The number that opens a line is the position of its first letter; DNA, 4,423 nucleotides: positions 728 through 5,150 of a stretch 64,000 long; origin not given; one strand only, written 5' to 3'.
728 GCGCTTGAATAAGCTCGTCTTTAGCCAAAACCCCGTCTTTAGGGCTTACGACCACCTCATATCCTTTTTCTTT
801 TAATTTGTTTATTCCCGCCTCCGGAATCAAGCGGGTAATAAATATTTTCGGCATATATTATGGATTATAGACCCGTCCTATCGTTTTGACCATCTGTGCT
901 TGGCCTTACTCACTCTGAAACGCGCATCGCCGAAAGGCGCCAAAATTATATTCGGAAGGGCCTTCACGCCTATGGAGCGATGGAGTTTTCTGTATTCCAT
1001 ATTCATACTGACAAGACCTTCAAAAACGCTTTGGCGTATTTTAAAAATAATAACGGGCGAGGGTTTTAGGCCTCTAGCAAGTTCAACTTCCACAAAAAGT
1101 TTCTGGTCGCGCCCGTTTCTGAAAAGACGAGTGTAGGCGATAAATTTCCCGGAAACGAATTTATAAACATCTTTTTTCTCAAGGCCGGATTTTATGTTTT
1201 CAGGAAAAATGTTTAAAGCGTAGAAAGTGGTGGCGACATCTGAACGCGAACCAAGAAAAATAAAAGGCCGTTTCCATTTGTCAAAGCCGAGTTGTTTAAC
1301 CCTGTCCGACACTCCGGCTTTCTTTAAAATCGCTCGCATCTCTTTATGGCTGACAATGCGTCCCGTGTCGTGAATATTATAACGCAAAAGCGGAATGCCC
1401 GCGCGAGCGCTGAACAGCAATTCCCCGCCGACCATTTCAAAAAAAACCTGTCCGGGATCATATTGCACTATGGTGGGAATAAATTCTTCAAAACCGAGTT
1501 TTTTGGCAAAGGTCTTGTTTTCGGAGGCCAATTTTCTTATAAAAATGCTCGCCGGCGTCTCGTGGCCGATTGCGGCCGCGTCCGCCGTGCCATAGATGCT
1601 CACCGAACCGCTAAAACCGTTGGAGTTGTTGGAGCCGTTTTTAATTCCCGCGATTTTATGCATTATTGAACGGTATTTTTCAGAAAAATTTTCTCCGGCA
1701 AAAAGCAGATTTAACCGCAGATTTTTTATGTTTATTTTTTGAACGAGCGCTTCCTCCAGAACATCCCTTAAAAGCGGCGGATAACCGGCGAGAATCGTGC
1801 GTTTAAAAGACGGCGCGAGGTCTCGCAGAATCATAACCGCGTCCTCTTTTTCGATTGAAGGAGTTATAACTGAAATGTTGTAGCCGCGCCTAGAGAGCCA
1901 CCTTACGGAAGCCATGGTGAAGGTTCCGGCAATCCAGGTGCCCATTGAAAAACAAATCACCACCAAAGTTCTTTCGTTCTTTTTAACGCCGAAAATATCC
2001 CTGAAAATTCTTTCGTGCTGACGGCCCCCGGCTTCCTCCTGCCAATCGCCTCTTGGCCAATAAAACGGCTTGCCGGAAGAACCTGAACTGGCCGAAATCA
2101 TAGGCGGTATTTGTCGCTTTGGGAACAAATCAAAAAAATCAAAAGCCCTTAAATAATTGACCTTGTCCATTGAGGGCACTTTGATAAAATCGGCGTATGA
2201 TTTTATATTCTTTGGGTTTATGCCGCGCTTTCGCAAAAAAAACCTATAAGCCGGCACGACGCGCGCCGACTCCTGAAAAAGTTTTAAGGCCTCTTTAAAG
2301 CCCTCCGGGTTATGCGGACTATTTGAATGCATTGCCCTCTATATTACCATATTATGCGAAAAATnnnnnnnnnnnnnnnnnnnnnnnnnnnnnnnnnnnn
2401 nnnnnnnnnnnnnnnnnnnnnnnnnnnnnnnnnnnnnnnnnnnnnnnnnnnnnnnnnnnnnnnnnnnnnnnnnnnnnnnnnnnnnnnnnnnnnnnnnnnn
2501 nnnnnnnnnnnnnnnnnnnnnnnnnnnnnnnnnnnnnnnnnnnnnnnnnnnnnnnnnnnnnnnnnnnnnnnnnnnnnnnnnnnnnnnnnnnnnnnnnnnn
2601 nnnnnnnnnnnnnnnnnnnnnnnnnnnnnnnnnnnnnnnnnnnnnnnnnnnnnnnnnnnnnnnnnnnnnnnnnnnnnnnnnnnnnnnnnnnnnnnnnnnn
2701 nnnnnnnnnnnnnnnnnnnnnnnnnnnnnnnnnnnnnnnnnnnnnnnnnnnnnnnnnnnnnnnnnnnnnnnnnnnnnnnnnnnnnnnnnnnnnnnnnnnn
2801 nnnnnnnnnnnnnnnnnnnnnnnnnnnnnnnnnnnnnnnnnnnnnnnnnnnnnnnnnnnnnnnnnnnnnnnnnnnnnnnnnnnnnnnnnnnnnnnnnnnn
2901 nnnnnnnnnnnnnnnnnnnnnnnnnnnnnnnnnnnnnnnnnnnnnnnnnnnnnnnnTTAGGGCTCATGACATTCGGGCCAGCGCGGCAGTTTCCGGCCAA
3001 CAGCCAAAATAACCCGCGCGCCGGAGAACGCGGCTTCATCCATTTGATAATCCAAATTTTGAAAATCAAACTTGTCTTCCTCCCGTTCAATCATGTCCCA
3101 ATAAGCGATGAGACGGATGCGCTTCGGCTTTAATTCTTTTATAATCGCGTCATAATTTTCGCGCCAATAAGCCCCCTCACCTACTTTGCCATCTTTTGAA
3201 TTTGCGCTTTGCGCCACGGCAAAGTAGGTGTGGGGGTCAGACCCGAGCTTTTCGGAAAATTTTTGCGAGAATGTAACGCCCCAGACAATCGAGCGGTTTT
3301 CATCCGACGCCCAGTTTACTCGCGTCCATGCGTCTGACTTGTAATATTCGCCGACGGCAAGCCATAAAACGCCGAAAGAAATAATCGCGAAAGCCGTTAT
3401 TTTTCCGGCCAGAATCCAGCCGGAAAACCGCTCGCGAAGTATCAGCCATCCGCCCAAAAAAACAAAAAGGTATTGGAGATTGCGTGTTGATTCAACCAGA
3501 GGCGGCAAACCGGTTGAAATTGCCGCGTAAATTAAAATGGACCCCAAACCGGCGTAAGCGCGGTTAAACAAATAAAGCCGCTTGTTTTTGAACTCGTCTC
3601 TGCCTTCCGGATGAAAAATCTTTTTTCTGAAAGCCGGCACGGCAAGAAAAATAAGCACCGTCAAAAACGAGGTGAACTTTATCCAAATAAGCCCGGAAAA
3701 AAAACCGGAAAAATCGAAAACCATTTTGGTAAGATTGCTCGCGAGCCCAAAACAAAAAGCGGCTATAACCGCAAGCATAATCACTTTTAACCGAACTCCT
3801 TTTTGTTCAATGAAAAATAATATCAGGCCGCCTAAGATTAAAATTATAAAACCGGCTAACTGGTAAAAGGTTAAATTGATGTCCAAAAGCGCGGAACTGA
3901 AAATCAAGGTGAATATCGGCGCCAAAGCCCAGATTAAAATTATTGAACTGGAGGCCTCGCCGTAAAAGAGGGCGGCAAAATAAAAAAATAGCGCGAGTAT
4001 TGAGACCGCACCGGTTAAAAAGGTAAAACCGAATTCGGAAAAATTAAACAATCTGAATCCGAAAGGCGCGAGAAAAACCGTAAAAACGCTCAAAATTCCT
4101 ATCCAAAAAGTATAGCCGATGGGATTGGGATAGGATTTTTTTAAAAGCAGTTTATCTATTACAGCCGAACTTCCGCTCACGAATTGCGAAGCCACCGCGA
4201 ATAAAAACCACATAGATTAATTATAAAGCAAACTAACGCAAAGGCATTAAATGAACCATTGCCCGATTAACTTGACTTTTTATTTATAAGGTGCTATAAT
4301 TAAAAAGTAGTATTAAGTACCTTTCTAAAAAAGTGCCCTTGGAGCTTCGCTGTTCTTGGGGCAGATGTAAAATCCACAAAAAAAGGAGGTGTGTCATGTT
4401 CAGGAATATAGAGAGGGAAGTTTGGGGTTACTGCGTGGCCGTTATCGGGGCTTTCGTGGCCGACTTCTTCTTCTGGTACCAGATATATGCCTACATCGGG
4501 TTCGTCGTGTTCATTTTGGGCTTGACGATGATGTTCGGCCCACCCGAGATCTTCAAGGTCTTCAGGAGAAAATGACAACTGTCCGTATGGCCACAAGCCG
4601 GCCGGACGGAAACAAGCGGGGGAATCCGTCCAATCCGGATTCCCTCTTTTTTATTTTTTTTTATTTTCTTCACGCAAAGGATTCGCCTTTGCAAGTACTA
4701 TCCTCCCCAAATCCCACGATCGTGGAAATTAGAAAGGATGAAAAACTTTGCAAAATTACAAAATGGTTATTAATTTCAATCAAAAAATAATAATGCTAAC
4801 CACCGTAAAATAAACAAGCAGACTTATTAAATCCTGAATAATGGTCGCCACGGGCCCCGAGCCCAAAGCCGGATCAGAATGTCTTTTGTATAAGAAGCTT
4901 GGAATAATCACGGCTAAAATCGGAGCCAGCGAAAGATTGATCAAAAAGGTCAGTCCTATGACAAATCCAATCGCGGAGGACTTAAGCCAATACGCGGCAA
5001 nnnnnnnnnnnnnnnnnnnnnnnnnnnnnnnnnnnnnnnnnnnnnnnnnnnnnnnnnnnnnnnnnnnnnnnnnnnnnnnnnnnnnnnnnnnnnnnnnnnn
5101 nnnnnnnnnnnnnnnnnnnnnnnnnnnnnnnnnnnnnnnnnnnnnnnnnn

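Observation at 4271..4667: Textbook expression cassette for a 59-aa two-TM protein with a long leader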

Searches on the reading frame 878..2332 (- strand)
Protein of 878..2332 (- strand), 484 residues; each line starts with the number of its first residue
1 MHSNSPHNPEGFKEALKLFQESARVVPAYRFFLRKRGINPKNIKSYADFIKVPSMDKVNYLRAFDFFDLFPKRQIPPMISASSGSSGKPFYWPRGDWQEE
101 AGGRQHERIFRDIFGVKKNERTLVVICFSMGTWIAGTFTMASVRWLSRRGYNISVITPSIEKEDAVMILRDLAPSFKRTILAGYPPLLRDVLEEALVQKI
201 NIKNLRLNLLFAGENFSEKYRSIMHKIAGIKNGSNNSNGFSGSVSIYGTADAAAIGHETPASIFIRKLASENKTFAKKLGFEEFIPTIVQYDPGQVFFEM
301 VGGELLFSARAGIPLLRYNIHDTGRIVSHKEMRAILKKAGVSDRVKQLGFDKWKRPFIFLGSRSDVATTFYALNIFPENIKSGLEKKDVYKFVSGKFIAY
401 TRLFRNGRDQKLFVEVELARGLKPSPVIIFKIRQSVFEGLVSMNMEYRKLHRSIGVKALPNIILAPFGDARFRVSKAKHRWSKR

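Call 6: search_protein_families(library=pfam, proteins=[window:878-2332:-], max_evalue=1)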
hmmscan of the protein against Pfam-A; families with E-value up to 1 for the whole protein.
window:878-2332:- (484 aa): 0 families

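Call 65: find_encoding_contigs(protein=window:878-2332:-, flank=6000)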
Protein window:878-2332:- (484 aa): 2 contigs read that carry it; 2 places shown.
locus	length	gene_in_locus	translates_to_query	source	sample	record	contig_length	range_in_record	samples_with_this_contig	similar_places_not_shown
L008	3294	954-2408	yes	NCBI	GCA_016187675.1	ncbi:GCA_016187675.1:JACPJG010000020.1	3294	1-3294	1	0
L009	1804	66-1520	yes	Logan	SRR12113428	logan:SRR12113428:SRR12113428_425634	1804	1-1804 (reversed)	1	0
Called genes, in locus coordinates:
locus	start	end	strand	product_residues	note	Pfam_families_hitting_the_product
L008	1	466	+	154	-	?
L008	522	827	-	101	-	-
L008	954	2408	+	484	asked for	-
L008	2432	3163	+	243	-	PF00389:2-Hacid_dh, PF01408:GFO_IDH_MocA (faint), PF02826:2-Hacid_dh_C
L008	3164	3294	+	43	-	PF02826:2-Hacid_dh_C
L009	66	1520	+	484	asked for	-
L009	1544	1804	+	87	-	?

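Call 71: search_protein_families(library=pfam, proteins=[L008:522-827:-], max_evalue=0.1)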
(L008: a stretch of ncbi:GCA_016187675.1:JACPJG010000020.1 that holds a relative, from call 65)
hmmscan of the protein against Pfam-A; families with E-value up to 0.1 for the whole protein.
L008:522-827:- (101 aa): 0 families

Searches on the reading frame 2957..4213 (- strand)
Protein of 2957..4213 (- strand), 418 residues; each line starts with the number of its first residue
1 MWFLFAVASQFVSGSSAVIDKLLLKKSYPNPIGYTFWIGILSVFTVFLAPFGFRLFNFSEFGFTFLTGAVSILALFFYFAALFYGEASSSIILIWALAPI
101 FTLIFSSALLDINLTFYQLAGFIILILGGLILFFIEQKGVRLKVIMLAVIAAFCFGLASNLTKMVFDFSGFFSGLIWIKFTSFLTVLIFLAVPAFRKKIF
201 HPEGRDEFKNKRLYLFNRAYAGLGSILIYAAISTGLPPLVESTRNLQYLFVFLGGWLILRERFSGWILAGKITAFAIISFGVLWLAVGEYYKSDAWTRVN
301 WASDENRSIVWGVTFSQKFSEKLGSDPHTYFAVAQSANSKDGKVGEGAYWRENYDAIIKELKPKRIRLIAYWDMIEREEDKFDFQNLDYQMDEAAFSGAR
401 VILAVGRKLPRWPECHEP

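Call 6: search_protein_families(library=pfam, proteins=[window:2957-4213:-], max_evalue=1)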
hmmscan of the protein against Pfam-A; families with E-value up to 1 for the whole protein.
window:2957-4213:- (418 aa): 2 families
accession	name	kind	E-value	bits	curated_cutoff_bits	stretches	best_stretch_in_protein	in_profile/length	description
PF00892.27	EamA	-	2.2e-11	44.6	28.2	2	2-133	3-134/135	EamA-like transporter family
PF02449.21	Glyco_hydro_42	-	0.001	18.9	21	1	369-406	31-68/376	Beta-galactosidase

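Call 40: find_related_loci(query=window:2957-4213:-, collection=genome_contigs, flank=6000)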
Query window:2957-4213:- (418 aa) in genome_contigs; peptide patterns used: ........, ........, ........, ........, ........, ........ (x = any residue, [..] = any of these).
196 stretches matched a pattern; 1 encode a relative of the query (tblastn E <= 1e-3); 1 distinct loci.
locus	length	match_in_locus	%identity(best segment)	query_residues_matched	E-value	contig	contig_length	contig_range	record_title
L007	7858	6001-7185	63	1-418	1e-174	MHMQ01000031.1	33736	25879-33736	MAG: Candidatus Niyogibacteria bacterium RIFCSPLOWO2_01_FULL_45_48 rifcsplowo2_01_scaffold_5087, whole genome shotgun se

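Call 71: search_protein_families(library=pfam, proteins=[L001:12846-13436:-, L001:11553-12299:-], max_evalue=0.1)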
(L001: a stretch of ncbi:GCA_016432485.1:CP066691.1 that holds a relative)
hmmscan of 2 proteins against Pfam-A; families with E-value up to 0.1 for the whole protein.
L001:12846-13436:- (196 aa): 0 families

L001:11553-12299:- (248 aa): 0 families

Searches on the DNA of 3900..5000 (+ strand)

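Call 3: search_rna_families(source=window, start=3900, end=5000, threshold=evalue, max_evalue=10, show_alignments=3)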
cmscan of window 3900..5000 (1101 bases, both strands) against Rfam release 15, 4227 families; matches with E-value up to 10: 12.
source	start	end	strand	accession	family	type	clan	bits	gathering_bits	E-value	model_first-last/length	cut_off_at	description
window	4650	4745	+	RF03794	MIR5298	Gene; miRNA;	-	20.7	70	2.4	1-80/80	no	MIR5298 microRNA precursor family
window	4618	4701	-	RF02693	psm_mec_RNA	Gene; sRNA;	-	19.1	85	9.4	1-143/143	no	psm_mec locus RNA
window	4523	4598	-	RF00046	snoR30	Gene; snRNA; snoRNA; CD-box;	CL00073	16.8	60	1.7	1-96/96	no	Small nucleolar RNA R30/Z108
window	4627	4729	-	RF02447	SpR19_sRNA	Gene; sRNA;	-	16.5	79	5.8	1-123/123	no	Streptococcus sRNA SpR19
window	4785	4841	+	RF00592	SNORD78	Gene; snRNA; snoRNA; CD-box;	CL00051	16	38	7.5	1-65/65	no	Small nucleolar RNA SNORD78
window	4616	4753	-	RF02376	antisense_SR1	Gene; sRNA;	-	14.8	45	3.6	1-210/210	no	SR1 sRNA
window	4098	4146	-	RF01787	drz-agam-1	Gene; ribozyme;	-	14.8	37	7.1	1-82/82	no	drz-agam-1 ribozyme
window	4906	4959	-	RF02292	TtnuCD16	Gene; snRNA; snoRNA; CD-box;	-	14.3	75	5.7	1-58/58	no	Tetrahymena snoRNA TtnuCD16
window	4623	4745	-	RF00125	IS128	Gene; sRNA;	-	14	80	5.3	1-209/209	no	IS128 RNA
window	4276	4307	-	RF04149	MIR447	Gene; miRNA;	-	13.9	200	5.5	1-236/236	no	MIR447 microRNA precursor family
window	4640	4776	-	RF02842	RefA1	Gene; sRNA;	-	13.2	94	5.7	1-222/222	no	Enterococcus sRNA A1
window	4620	4672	-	RF00382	DnaX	Cis-reg; frameshift_element;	-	12.6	35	8.4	1-65/65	no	DnaX ribosomal frameshifting element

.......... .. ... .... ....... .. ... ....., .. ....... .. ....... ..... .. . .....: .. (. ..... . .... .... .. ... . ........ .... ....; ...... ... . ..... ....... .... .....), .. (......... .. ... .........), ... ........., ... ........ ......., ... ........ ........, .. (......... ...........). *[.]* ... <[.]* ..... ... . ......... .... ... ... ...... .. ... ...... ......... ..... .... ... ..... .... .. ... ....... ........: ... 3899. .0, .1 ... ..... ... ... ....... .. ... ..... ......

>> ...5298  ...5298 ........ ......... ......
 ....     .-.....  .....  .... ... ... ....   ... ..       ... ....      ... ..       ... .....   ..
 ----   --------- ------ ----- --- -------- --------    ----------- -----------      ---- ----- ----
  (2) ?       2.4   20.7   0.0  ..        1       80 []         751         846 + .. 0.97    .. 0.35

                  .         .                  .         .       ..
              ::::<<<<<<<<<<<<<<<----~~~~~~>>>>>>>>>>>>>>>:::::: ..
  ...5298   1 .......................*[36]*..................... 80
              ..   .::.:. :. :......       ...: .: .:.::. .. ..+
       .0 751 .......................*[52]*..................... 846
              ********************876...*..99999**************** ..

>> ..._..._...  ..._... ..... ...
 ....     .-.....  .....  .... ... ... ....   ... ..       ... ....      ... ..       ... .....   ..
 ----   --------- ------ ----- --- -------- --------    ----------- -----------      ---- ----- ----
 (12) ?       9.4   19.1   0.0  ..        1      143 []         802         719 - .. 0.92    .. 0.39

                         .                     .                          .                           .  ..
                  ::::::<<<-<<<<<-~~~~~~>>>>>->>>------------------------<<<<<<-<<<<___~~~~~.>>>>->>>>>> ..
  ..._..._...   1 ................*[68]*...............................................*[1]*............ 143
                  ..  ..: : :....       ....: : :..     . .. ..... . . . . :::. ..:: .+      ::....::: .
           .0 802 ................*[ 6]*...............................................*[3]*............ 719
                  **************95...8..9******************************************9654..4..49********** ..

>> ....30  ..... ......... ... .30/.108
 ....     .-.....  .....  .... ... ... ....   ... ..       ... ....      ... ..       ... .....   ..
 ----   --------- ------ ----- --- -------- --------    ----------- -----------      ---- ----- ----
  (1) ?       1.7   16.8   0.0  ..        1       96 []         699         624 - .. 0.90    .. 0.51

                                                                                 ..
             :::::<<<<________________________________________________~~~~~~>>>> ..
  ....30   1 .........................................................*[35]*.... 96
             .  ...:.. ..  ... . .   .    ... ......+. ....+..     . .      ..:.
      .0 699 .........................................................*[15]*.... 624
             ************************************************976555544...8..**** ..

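Call 29: search_dna_similar(query=window:4234-4660:+, collection=phages, mode=distant, max_evalue=1)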
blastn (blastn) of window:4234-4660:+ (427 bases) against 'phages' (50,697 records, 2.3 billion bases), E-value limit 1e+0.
Records with a match: 1; places in all: 1; records where one place covers at least 80% of the query: 0.
Best place of each record, by identity: 90-95% 1.
By first word of the organism name: Coprococcus 1.
By host as written in the record: Coprococcus sp. 1.
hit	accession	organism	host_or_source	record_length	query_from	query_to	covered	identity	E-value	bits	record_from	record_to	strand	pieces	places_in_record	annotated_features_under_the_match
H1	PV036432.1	Coprococcus phage NatCom_22372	Coprococcus sp.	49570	40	70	7%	90.3%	1e-1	44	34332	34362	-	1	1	hypothetical protein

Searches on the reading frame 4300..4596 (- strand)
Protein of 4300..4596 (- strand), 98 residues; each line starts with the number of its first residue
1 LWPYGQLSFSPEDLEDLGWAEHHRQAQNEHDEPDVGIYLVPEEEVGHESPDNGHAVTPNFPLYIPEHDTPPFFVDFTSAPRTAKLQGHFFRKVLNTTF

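Call 37: search_protein_families(library=padloc, proteins=[window:4300-4596:-], max_evalue=10)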
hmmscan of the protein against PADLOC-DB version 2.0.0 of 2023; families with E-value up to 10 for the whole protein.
window:4300-4596:- (98 aa): 0 families

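Call 54: find_homologous_proteins(query=window:4300-4596:-, max_evalue=1)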
Query window:4300-4596:-: no candidate shares three 5-residue words with the query. No homologue found.

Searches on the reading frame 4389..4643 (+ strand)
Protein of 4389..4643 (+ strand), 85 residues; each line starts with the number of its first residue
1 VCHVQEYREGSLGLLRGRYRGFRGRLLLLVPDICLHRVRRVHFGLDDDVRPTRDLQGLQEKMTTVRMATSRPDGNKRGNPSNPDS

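Call 75: find_homologous_proteins(query=window:4389-4643:+, max_evalue=1)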
Query window:4389-4643:+: 11 candidates shared short words with the query, none scored E <= 1.
